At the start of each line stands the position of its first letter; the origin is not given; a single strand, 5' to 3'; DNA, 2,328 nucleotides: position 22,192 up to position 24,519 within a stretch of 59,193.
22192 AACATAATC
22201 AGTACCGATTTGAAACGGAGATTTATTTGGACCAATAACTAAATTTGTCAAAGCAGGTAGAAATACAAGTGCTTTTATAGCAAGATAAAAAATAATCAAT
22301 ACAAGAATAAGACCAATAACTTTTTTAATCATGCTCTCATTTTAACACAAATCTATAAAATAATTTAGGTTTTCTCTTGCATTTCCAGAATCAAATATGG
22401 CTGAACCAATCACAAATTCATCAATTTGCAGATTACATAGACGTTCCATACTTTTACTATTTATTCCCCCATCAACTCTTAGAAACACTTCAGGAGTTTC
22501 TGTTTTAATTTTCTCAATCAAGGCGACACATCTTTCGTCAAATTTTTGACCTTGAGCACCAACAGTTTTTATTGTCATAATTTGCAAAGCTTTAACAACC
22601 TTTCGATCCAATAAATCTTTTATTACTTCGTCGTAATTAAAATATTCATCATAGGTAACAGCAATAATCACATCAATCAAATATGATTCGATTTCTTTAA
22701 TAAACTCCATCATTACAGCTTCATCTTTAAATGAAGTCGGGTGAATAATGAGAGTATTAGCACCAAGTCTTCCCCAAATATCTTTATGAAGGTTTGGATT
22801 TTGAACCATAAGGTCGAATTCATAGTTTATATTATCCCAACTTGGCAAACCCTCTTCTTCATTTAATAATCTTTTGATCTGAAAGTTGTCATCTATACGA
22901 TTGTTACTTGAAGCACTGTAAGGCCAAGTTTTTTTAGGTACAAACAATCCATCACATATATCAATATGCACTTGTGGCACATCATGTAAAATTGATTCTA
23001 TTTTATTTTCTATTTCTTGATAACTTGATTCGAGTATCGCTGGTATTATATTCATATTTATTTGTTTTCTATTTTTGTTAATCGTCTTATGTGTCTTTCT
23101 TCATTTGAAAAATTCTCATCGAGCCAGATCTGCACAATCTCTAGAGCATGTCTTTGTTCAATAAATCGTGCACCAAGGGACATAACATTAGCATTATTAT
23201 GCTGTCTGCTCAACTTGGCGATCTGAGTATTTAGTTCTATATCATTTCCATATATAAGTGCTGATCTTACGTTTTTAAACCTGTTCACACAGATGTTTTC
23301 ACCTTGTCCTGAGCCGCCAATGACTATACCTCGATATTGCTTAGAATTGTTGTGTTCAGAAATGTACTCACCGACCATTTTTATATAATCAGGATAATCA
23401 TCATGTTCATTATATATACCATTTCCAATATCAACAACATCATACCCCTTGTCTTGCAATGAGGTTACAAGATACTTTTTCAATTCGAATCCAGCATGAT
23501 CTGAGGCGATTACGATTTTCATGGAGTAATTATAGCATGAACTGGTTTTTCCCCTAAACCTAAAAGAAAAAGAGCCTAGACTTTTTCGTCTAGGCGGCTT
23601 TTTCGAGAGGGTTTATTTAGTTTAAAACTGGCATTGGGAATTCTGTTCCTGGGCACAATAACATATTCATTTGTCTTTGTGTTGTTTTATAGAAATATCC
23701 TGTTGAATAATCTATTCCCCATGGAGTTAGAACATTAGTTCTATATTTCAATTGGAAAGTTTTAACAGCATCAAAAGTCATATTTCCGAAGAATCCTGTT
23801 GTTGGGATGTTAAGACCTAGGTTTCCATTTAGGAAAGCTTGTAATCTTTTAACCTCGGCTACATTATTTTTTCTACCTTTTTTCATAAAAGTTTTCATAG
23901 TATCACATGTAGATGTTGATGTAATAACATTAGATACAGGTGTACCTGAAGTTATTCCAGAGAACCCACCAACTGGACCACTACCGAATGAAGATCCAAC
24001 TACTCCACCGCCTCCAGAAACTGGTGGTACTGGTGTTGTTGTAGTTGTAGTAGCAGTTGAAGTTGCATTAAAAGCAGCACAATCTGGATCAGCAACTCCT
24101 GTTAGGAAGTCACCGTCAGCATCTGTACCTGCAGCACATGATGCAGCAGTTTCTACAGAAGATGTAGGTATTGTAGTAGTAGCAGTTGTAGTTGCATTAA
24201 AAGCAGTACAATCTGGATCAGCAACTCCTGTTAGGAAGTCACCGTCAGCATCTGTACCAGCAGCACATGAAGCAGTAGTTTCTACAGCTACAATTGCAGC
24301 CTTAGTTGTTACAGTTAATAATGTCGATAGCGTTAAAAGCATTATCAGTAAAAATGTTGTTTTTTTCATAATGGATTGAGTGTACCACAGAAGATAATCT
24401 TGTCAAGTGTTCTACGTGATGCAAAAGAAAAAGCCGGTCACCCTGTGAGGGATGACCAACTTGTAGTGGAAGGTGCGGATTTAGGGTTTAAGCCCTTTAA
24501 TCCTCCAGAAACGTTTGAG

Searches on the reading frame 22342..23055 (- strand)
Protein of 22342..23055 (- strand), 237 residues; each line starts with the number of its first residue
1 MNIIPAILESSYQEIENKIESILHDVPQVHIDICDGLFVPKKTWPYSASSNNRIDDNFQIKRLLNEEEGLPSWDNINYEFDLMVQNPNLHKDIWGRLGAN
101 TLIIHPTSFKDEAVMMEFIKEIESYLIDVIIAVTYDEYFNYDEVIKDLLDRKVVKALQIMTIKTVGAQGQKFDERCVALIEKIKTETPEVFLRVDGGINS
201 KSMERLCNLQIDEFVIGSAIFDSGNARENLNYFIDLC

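Call 52: search_protein_families(library=pfam, proteins=[window:22342-23055:-], max_evalue=0.00001)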
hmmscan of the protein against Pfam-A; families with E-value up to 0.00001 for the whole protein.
window:22342-23055:- (237 aa): 1 family
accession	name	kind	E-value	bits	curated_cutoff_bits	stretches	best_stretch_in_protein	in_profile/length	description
PF00834.25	Ribul_P_3_epim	-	3.4e-19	69.4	21.1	1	3-221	2-198/198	Ribulose-phosphate 3 epimerase family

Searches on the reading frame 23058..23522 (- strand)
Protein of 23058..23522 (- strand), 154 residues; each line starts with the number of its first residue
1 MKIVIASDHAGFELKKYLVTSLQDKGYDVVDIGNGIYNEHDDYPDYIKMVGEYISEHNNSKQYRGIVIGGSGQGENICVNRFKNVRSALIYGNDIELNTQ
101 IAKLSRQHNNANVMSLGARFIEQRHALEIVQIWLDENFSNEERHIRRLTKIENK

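Call 53: search_protein_families(library=pfam, proteins=[window:23058-23522:-], max_evalue=0.00001)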
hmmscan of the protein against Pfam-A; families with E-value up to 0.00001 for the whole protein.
window:23058-23522:- (154 aa): 1 family
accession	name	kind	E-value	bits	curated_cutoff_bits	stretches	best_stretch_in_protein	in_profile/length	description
PF02502.23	LacAB_rpiB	-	4.4e-41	140.5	24.7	1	3-151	1-138/138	Ribose/Galactose Isomerase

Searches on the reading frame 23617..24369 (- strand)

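Call 53: search_protein_families(library=pfam, proteins=[window:23617-24369:-], max_evalue=0.00001)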
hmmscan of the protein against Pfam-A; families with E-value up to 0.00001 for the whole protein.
window:23617-24369:- (250 aa): 1 family
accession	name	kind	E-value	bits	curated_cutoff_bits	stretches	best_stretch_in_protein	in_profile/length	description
PF01471.23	PG_binding_1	-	7.5e-07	29.7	23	1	171-212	3-44/57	Putative peptidoglycan binding domain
